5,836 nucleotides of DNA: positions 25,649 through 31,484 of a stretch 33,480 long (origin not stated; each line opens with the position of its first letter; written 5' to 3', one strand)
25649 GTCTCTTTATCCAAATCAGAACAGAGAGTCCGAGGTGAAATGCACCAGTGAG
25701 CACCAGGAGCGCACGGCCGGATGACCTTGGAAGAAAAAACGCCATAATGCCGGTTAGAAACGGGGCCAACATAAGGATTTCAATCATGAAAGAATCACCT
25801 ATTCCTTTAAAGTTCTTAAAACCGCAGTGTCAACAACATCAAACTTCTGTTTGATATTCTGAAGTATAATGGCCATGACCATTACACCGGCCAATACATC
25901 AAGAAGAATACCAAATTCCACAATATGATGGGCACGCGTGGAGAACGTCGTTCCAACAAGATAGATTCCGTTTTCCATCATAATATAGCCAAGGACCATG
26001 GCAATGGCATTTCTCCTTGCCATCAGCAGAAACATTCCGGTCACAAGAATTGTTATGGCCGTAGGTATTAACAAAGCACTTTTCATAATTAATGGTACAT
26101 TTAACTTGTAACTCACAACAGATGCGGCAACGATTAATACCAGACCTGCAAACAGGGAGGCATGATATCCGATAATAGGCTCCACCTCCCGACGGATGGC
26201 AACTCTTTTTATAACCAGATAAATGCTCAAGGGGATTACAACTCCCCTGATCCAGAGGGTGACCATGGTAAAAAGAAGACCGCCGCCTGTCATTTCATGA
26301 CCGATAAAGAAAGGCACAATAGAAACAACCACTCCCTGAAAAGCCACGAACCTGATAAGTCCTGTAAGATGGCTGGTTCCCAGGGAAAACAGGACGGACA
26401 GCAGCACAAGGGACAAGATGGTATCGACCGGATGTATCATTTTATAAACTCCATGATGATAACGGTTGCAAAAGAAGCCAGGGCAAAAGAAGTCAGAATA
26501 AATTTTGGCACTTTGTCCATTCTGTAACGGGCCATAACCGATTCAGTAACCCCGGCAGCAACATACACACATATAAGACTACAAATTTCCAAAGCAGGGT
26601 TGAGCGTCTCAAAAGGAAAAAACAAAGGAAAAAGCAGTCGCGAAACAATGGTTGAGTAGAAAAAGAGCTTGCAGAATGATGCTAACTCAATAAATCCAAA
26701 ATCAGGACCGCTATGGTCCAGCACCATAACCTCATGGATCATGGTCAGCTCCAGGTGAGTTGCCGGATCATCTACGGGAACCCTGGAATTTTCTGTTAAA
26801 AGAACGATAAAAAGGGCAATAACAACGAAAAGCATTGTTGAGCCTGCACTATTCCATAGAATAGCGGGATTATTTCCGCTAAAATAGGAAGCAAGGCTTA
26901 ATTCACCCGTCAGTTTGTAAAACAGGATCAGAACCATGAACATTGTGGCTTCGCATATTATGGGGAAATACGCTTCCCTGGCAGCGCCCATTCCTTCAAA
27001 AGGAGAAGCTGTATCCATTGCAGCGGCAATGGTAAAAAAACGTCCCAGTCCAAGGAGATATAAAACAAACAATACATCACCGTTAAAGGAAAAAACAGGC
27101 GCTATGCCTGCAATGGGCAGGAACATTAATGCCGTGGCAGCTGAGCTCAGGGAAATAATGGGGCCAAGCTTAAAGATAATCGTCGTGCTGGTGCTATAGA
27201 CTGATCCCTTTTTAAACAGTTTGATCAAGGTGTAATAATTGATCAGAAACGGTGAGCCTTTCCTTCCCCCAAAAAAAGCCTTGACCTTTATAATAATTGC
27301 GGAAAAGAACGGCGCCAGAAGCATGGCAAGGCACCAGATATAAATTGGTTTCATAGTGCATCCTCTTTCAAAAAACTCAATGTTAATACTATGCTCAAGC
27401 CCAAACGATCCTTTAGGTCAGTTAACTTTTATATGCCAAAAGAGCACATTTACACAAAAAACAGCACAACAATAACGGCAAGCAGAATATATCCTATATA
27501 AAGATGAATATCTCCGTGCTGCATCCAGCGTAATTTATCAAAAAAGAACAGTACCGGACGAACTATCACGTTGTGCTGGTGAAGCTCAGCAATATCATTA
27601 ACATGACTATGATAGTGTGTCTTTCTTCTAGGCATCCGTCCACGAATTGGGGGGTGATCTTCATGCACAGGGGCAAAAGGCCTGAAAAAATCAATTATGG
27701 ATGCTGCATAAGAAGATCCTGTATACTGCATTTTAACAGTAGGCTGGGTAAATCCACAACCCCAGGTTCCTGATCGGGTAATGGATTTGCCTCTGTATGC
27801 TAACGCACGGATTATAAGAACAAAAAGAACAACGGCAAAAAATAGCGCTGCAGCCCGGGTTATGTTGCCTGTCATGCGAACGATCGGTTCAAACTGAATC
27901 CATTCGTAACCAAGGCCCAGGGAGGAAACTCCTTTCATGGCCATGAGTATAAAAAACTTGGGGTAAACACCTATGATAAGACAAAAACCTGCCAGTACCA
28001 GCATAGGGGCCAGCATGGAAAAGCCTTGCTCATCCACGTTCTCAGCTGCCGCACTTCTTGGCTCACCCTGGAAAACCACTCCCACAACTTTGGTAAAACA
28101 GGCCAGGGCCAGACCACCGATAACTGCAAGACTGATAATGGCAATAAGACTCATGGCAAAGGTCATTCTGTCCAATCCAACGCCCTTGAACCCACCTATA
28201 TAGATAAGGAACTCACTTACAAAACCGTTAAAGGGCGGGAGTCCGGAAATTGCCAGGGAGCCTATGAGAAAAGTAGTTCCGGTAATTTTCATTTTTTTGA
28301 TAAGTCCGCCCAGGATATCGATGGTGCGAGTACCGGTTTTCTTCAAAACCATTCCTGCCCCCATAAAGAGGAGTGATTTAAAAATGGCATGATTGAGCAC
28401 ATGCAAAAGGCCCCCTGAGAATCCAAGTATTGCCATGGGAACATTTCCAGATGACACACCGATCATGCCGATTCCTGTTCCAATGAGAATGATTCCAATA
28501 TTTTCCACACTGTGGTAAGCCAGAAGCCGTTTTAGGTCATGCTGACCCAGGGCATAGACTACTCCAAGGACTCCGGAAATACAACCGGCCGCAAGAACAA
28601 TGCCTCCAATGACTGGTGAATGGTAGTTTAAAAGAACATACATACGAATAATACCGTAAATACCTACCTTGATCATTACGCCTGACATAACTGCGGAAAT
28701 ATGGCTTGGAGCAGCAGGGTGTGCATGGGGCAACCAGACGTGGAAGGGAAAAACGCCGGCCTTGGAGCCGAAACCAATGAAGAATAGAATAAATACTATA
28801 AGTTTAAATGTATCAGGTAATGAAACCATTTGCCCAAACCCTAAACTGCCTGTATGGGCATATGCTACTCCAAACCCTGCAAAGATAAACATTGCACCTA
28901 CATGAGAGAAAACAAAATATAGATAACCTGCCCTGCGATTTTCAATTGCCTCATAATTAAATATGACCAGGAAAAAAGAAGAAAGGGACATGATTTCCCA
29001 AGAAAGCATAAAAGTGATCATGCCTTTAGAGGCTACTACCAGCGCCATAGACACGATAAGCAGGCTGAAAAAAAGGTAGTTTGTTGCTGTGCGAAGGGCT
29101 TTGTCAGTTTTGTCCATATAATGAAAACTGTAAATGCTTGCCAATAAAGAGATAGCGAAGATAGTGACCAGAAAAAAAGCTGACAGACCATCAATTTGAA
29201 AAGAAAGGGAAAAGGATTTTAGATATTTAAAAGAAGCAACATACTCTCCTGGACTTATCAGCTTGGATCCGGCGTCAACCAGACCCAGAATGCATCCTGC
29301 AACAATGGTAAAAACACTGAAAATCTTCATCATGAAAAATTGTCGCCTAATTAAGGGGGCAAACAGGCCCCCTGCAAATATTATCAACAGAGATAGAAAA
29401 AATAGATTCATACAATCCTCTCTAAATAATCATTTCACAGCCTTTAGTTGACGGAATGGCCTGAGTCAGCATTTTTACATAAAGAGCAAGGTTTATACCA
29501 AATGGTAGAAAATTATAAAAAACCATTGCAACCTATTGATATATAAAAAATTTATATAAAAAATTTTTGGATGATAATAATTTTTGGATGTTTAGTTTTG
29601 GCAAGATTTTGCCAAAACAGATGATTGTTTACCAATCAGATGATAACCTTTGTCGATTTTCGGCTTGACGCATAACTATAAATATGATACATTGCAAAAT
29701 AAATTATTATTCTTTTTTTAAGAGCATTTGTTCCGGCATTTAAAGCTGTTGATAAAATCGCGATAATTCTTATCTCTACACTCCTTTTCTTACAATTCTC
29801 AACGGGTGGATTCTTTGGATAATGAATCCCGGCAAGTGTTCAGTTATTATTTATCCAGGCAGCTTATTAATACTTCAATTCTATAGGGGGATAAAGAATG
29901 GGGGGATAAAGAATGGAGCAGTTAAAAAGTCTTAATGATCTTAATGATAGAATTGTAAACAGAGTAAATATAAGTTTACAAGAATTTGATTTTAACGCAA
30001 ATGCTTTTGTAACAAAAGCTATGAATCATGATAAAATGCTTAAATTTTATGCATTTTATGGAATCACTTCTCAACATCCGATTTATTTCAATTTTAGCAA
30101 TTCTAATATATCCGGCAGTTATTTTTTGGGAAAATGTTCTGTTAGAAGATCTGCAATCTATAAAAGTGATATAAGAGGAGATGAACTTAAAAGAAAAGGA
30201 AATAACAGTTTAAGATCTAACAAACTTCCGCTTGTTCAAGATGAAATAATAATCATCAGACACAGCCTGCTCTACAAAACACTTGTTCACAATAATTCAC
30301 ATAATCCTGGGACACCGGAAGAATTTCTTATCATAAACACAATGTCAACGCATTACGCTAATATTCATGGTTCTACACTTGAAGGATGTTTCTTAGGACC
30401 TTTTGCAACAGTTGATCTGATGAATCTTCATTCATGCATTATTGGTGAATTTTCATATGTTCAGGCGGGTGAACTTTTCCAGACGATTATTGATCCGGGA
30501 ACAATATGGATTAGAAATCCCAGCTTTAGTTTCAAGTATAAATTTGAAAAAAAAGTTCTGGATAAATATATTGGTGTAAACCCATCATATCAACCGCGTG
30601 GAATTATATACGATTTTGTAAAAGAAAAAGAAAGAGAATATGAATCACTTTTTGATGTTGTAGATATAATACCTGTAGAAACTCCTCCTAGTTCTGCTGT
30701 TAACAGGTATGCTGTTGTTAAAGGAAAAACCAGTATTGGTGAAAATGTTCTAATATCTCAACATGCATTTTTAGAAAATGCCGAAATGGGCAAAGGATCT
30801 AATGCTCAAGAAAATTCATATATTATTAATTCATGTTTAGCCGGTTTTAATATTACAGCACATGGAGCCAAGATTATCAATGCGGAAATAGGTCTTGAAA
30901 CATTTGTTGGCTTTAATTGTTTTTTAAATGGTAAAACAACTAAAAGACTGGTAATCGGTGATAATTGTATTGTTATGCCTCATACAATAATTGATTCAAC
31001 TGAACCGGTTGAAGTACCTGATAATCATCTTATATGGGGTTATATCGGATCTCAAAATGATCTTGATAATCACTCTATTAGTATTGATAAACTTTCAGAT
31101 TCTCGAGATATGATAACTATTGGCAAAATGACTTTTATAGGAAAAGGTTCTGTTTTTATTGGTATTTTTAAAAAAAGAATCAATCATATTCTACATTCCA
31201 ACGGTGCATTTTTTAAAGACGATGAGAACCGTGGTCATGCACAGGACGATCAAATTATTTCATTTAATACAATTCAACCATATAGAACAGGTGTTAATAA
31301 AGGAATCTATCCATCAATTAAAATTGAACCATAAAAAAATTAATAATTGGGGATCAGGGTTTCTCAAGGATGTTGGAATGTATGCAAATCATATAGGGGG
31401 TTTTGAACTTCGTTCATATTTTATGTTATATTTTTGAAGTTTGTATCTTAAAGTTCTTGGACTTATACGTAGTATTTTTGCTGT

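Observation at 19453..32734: Three copies of one modular sigma54 control region (UAS, IHF box, -24/-12) at identical spacing tie together the Ehr-type operon, a CBS-DASS transporter operon and a second CBS gene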

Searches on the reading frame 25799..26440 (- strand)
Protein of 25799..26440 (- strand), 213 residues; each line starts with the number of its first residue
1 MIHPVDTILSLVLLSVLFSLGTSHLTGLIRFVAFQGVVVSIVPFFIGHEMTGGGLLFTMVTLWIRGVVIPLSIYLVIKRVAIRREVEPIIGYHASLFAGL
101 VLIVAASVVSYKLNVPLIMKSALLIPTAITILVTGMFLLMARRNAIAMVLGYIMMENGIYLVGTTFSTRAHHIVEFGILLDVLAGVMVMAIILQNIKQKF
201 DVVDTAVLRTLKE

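Call 7: search_protein_families(library=pfam, proteins=[window:25799-26440:-])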
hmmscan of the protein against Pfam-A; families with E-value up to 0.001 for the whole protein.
window:25799-26440:- (213 aa): 1 family
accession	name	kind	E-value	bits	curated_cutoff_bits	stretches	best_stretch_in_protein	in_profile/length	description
PF00420.29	Oxidored_q2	-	4.4e-05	23.6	26.1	1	127-212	5-94/95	NADH-ubiquinone/plastoquinone oxidoreductase chain 4L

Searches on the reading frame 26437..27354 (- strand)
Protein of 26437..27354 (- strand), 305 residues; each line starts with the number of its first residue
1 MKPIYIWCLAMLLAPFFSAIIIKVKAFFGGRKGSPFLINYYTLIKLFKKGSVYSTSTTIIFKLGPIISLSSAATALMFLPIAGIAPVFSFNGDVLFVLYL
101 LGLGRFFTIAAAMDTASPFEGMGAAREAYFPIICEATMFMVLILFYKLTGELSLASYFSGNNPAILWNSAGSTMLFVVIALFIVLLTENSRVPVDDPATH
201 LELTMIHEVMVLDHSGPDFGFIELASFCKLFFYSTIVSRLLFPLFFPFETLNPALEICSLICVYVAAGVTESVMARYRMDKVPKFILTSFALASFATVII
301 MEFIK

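Call 7: search_protein_families(library=pfam, proteins=[window:26437-27354:-])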
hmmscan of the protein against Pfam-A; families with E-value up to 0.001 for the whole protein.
window:26437-27354:- (305 aa): 1 family
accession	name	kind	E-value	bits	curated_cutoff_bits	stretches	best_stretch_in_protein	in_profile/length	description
PF00146.26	NADHdh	-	3.2e-33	115.8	27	1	5-301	6-297/298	NADH dehydrogenase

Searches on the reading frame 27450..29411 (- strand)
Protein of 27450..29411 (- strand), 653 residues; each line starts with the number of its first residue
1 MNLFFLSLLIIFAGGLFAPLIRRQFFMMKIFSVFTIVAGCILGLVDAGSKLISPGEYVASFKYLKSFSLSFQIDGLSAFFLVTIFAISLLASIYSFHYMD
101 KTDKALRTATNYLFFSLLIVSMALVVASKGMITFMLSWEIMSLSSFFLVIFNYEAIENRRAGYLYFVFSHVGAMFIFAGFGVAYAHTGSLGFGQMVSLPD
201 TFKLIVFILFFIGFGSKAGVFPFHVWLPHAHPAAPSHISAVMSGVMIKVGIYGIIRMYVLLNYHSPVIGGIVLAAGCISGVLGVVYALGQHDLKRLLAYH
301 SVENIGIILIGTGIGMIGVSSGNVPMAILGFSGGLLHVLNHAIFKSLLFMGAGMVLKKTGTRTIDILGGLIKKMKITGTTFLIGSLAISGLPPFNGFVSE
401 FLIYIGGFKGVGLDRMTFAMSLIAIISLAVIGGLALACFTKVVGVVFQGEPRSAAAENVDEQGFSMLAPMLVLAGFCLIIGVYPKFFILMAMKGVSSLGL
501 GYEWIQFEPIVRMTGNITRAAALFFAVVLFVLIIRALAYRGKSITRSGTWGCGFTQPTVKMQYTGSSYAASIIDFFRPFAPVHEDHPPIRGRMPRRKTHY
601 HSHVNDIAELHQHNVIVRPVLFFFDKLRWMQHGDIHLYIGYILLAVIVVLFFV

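Call 8: search_protein_families(library=pfam, proteins=[window:27450-29411:-])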
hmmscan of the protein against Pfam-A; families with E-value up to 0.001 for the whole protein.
window:27450-29411:- (653 aa): 2 families
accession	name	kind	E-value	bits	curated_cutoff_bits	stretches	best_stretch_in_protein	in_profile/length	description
PF00361.26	Proton_antipo_M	-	3.7e-54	184.3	21.5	1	129-409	2-277/294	NADH:quinone oxidoreductase/Mrp antiporter, TM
PF00662.26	Proton_antipo_N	-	1.1e-08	35.2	24.5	1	66-104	8-45/51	NADH-Ubiquinone oxidoreductase (complex I), chain 5 N-terminus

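Call 30: search_protein_families(library=ncbifam, proteins=[window:27450-29411:-], max_evalue=0.00001)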
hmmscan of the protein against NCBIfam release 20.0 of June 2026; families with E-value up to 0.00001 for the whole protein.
window:27450-29411:- (653 aa): 72 families (the best 25 are shown)
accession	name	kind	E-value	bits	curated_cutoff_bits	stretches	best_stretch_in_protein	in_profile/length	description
NF005086.0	PRK06521.1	equivalog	5.2e-170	567.1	667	1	3-652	7-666/669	hydrogenase 4 subunit B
NF006418.0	PRK08667.1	equivalog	3.6e-131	438.8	794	1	3-651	5-638/644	hydrogenase membrane subunit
NF006240.0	PRK08376.1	subfamily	6.3e-77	259.6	662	1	69-487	84-495/521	putative monovalent cation/H+ antiporter subunit D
NF005958.0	PRK08042.1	equivalog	1.8e-76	258.2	727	1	38-580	38-564/608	formate hydrogenlyase subunit 3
NF006419.0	PRK08668.1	equivalog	2.3e-73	248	617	1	7-609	7-583/613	NADH dehydrogenase subunit M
NF005097.0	PRK06525.1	equivalog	1.3e-68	231.9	430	1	2-479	3-470/480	hydrogenase 4 subunit D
NF009310.0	PRK12668.1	equivalog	6.5e-66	223.4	564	1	4-537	6-476/584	Na(+)/H(+) antiporter subunit D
NF009288.0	PRK12648.1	equivalog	2.1e-62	211.5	1104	1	6-498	5-485/954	monovalent cation/H+ antiporter subunit A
TIGR01972.1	NDH_I_M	subfamily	3.2e-57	194.3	263.8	1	54-496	55-480/486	NADH-quinone oxidoreductase subunit M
TIGR00940.1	2a6301s01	subfamily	7e-57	193.3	920.45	1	28-492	32-497/793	monovalent cation:proton antiporter subunit A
NF005044.0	PRK06458.1-4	equivalog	2.7e-56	191.5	610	1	64-483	63-478/531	hydrogenase 4 subunit F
NF009285.0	PRK12645.1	equivalog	4.7e-55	187.2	1028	1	4-488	4-497/804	Na+/H+ antiporter subunit A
NF009287.0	PRK12647.1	equivalog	8.9e-55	186.5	937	1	4-493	3-476/773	putative monovalent cation/H+ antiporter subunit A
NF005046.0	PRK06459.1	equivalog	1.3e-53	182.6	460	1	71-653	42-584/587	hydrogenase 4 subunit B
NF009286.0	PRK12646.1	equivalog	1.3e-53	182.6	1063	1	67-520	70-531/800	DUF4040 family protein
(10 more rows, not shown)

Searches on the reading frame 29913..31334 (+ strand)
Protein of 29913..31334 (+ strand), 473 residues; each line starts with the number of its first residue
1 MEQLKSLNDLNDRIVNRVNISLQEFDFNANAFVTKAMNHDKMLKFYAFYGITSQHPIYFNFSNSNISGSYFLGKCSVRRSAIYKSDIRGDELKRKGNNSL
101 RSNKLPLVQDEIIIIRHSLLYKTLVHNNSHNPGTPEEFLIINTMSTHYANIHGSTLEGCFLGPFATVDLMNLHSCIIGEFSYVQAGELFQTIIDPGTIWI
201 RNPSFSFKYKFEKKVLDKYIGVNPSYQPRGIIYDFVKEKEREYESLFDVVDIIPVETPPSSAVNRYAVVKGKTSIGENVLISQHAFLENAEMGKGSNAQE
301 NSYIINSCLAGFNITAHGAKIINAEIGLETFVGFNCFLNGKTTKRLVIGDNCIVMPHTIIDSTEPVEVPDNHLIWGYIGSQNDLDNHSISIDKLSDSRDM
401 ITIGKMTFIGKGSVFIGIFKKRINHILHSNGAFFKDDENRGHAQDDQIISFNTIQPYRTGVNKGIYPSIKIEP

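Call 8: search_protein_families(library=pfam, proteins=[window:29913-31334:+])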
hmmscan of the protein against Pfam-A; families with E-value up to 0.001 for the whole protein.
window:29913-31334:+ (473 aa): 3 families
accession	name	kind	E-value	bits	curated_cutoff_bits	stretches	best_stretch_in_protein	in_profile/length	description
PF18776.7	Hexapep_loop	-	4.8e-14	52.1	31.5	1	153-176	1-24/24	Hexapeptide repeat including loop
PF00132.30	Hexapep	-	5.7e-08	32.6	27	0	263-287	10-34/36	Bacterial transferase hexapeptide (six repeats)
PF25084.1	LbH_EIF2B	-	0.0002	21.8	54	0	263-358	12-103/105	EIF2B subunit epsilon LbH domain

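Call 30: search_protein_families(library=ncbifam, proteins=[window:29913-31334:+], max_evalue=0.00001)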
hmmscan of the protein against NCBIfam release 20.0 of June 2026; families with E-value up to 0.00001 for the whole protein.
window:29913-31334:+ (473 aa): 0 families

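Call 84: search_solved_structures(query=window:29913-31334:+, max_evalue=0.01)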
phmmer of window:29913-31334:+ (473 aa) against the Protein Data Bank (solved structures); distinct sequences matched with E-value up to 0.01: 2.
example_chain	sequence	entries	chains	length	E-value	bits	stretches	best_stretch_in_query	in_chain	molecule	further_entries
3c8v_A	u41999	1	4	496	2.4e-152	511.2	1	6-473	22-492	Putative acetyltransferase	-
4m9c_A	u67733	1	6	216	0.0028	19.8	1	267-366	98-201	Bacterial transferase hexapeptide (Three repeats) family protein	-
